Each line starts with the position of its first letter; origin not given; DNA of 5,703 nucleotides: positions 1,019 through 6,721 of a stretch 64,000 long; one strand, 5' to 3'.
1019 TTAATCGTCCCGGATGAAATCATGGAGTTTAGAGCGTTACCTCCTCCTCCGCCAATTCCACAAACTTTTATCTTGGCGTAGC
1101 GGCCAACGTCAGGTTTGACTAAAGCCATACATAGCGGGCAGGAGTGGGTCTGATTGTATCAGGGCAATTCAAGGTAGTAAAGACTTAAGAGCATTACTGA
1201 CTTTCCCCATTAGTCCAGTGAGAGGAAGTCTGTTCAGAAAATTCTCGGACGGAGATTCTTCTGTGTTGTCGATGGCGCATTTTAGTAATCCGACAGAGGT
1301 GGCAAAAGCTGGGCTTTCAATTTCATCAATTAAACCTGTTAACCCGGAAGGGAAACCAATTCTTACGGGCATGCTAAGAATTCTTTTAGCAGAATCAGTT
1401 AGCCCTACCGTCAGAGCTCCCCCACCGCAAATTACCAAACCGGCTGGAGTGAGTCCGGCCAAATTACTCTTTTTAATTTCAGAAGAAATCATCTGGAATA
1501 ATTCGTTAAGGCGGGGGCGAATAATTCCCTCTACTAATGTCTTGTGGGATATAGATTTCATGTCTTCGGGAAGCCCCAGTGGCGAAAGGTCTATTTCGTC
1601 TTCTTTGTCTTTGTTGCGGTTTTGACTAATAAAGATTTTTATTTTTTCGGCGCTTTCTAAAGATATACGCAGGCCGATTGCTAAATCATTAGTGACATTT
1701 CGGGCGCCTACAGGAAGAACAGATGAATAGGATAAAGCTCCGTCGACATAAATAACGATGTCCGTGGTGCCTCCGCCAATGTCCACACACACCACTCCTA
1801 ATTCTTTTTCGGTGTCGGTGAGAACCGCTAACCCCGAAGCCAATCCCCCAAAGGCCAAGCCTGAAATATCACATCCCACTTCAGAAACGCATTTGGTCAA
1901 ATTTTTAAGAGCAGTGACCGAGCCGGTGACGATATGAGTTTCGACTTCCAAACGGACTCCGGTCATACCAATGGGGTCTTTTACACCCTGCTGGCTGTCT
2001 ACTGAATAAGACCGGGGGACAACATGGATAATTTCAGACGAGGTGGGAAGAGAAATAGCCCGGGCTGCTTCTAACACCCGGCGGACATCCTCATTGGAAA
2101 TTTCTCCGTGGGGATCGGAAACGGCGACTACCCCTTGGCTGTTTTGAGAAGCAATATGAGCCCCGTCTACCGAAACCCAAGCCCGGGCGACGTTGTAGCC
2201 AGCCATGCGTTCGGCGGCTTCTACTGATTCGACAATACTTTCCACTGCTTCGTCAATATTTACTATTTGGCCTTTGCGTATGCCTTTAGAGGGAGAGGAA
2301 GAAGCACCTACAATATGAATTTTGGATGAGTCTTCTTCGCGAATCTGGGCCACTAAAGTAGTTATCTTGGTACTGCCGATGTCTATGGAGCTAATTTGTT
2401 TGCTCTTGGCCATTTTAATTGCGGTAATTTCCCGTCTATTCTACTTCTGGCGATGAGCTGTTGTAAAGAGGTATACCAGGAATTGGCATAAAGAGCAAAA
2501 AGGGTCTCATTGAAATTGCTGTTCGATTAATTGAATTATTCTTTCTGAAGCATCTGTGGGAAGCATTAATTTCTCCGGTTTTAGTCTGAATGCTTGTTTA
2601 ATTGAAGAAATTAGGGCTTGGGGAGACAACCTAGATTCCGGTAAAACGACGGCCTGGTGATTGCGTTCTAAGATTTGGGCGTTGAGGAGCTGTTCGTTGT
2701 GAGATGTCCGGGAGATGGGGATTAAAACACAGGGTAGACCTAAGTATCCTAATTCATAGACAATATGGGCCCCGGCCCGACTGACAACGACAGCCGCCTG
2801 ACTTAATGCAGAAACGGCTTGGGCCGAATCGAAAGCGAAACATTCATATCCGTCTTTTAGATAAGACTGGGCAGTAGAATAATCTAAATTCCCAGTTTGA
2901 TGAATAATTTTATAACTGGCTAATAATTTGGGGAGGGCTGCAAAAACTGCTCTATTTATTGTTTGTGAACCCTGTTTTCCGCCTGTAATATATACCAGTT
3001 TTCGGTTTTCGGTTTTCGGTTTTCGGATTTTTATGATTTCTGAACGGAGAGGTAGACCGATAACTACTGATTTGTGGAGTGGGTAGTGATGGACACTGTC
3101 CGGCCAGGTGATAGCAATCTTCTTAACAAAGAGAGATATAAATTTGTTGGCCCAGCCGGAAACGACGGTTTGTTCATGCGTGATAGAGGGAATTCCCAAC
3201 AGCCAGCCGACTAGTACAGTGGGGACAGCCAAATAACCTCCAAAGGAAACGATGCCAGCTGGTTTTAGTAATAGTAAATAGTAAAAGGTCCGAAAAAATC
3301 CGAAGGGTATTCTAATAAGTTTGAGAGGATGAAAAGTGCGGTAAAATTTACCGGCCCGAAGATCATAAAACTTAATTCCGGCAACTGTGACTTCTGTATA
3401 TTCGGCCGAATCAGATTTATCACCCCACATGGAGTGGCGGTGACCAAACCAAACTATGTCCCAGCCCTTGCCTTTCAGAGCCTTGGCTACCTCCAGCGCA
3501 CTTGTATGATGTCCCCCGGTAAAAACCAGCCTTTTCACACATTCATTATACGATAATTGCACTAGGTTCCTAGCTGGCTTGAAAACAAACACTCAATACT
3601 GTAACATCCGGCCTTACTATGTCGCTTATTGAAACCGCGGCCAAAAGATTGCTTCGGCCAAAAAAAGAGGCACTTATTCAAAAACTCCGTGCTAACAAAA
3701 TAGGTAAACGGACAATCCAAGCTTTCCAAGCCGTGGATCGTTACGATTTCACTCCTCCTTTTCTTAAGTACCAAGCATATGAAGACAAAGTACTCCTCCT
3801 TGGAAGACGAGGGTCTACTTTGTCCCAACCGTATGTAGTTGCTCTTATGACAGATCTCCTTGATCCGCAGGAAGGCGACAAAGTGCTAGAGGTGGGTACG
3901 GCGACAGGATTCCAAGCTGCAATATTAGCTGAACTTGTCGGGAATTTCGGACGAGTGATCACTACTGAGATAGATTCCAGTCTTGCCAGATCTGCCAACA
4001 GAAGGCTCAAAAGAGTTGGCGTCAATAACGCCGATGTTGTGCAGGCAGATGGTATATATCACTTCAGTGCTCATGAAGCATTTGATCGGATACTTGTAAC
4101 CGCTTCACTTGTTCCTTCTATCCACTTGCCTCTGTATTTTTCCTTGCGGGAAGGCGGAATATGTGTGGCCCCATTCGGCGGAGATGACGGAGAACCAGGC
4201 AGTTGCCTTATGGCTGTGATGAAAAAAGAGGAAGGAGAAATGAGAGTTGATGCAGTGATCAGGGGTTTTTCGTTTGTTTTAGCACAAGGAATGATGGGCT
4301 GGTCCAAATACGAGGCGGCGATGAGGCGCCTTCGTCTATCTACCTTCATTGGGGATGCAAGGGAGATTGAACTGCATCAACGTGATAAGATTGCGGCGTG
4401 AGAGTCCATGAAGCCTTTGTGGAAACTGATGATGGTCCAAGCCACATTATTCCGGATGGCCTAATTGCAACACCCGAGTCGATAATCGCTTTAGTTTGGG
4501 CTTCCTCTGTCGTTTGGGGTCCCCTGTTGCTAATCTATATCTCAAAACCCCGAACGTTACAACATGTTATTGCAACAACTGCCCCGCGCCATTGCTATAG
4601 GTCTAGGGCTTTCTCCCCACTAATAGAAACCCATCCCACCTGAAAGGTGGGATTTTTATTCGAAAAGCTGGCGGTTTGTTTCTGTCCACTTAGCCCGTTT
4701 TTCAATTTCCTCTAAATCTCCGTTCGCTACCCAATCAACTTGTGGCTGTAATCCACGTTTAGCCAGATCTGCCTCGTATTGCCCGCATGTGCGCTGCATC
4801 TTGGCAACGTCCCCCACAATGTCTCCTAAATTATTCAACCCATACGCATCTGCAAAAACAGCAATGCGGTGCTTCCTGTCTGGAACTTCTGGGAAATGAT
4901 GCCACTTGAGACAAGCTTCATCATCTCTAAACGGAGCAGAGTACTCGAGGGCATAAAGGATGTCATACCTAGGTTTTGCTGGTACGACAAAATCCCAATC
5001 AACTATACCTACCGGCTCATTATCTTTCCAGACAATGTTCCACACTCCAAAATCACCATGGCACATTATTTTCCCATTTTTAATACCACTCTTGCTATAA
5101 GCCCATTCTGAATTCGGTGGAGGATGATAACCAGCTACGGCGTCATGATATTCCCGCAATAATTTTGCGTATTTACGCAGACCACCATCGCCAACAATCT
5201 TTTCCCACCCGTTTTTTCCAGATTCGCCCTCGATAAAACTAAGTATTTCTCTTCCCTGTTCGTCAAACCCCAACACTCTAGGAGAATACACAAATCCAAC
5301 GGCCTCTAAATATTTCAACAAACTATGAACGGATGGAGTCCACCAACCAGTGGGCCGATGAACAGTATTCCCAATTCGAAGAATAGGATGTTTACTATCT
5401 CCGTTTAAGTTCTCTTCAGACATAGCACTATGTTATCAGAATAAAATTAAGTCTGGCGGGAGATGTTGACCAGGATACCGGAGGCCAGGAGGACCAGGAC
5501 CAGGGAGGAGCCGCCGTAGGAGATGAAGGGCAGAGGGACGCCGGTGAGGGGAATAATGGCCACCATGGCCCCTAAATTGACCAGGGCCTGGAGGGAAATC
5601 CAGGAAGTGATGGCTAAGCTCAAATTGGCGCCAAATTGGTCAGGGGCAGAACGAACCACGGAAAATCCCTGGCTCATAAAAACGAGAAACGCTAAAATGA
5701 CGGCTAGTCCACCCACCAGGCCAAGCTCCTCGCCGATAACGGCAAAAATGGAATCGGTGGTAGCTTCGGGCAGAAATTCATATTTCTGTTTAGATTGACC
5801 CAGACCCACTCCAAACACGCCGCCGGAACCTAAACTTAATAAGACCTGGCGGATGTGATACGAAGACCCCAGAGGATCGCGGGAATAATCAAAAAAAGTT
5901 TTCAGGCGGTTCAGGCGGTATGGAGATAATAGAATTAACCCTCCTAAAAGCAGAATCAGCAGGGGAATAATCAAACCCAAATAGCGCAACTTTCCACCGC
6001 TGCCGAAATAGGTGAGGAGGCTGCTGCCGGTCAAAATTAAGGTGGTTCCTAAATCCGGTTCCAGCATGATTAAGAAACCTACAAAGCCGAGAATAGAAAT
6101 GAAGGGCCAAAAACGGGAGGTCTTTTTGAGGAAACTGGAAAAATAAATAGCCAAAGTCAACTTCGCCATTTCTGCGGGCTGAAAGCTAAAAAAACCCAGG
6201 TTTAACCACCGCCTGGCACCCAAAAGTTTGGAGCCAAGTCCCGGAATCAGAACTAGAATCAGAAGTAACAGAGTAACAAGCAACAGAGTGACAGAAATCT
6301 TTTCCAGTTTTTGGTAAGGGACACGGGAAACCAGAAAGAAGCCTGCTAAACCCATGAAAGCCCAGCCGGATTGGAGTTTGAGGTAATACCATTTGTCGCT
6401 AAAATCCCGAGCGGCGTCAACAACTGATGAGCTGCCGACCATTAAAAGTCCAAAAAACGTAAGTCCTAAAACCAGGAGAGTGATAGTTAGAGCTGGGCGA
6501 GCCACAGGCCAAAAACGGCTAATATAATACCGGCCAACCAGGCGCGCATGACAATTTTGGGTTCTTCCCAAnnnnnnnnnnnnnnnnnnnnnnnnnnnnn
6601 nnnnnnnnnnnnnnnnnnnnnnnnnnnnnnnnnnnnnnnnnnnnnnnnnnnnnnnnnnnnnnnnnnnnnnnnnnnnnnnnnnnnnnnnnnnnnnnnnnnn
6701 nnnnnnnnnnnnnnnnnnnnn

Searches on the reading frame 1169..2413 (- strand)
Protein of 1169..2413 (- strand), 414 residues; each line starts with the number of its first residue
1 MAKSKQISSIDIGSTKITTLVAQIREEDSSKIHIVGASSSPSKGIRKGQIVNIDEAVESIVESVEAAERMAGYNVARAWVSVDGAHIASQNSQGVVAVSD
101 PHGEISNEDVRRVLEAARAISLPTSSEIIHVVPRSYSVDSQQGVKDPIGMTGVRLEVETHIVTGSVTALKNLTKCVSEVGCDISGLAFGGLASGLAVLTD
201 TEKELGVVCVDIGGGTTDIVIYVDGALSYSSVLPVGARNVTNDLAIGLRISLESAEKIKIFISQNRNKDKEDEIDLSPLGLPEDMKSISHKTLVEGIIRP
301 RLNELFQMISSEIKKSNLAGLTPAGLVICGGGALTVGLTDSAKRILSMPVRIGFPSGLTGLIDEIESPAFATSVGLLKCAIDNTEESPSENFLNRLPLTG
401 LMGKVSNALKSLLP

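Call 37: search_protein_families(library=pfam, proteins=[window:1169-2413:-], max_evalue=0.00001)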
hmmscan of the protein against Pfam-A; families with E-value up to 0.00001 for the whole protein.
window:1169-2413:- (414 aa): 4 families
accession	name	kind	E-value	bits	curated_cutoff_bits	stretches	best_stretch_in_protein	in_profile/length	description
PF14450.12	FtsA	-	3.8e-38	131.1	31.8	2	208-375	1-127/127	Cell division protein FtsA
PF02491.25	SHS2_FTSA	-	1.8e-31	108.7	25.4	1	84-163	1-79/79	SHS2 domain inserted in FTSA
PF06723.19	MreB_Mbl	-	3.1e-10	39.9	27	1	199-352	139-303/327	MreB/Mbl protein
PF06277.17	EutA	-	7.9e-06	25.4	27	1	192-276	131-213/475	Ethanolamine utilisation protein EutA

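Call 38: list_cluster_members(proteins=[window:1169-2413:-, window:5447-6571:-, window:7682-9319:-, window:11332-12570:-, window:15688-16845:-, window:51960-53501:-, window:46533-49628:-, window:42867-46391:-])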
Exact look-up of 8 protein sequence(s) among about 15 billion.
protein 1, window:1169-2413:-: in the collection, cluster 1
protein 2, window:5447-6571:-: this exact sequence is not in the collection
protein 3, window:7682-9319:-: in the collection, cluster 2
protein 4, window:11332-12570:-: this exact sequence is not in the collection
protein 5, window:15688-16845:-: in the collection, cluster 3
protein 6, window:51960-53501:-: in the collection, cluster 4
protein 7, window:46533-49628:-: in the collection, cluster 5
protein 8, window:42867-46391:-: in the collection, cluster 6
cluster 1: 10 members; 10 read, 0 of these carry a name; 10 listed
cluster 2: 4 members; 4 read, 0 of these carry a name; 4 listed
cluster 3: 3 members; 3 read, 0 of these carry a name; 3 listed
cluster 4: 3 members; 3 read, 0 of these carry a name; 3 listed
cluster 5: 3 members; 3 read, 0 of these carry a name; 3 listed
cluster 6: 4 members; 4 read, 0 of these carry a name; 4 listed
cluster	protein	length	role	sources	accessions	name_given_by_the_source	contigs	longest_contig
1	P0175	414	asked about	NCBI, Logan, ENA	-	-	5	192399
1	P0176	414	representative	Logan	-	-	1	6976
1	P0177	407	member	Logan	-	-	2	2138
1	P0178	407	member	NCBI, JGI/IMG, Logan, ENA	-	-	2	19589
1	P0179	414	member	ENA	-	-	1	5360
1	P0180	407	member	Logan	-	-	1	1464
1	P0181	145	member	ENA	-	-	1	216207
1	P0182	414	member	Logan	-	-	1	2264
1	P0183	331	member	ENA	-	-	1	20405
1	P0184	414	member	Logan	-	-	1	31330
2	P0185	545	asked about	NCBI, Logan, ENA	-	-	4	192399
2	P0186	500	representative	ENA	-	-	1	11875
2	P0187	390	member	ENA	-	-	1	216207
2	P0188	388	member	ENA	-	-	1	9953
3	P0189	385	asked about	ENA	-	-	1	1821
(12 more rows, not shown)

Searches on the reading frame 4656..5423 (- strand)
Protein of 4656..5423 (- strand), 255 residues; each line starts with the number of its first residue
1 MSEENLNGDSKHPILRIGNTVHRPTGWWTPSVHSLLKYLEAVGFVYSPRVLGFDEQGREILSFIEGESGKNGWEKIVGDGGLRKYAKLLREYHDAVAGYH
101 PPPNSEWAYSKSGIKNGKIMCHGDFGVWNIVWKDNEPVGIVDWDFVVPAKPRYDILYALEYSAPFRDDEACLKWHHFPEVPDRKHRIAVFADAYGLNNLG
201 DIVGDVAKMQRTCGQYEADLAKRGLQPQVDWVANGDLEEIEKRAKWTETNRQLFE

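Call 83: search_protein_families(library=pfam, proteins=[window:4656-5423:-], max_evalue=0.0001)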
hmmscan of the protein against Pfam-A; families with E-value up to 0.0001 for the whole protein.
window:4656-5423:- (255 aa): 1 family
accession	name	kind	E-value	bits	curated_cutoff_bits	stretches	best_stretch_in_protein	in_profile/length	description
PF01636.29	APH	-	2.8e-13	50.6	23.2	1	119-170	169-220/239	Phosphotransferase enzyme family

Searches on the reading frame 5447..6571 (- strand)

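Call 37: search_protein_families(library=pfam, proteins=[window:5447-6571:-], max_evalue=0.00001)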
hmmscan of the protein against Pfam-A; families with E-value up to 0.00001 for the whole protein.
window:5447-6571:- (374 aa): 1 family
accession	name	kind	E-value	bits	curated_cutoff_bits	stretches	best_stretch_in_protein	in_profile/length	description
PF01098.24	FTSW_RODA_SPOVE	-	5.8e-95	318.7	26.4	1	31-373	5-353/356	Cell cycle protein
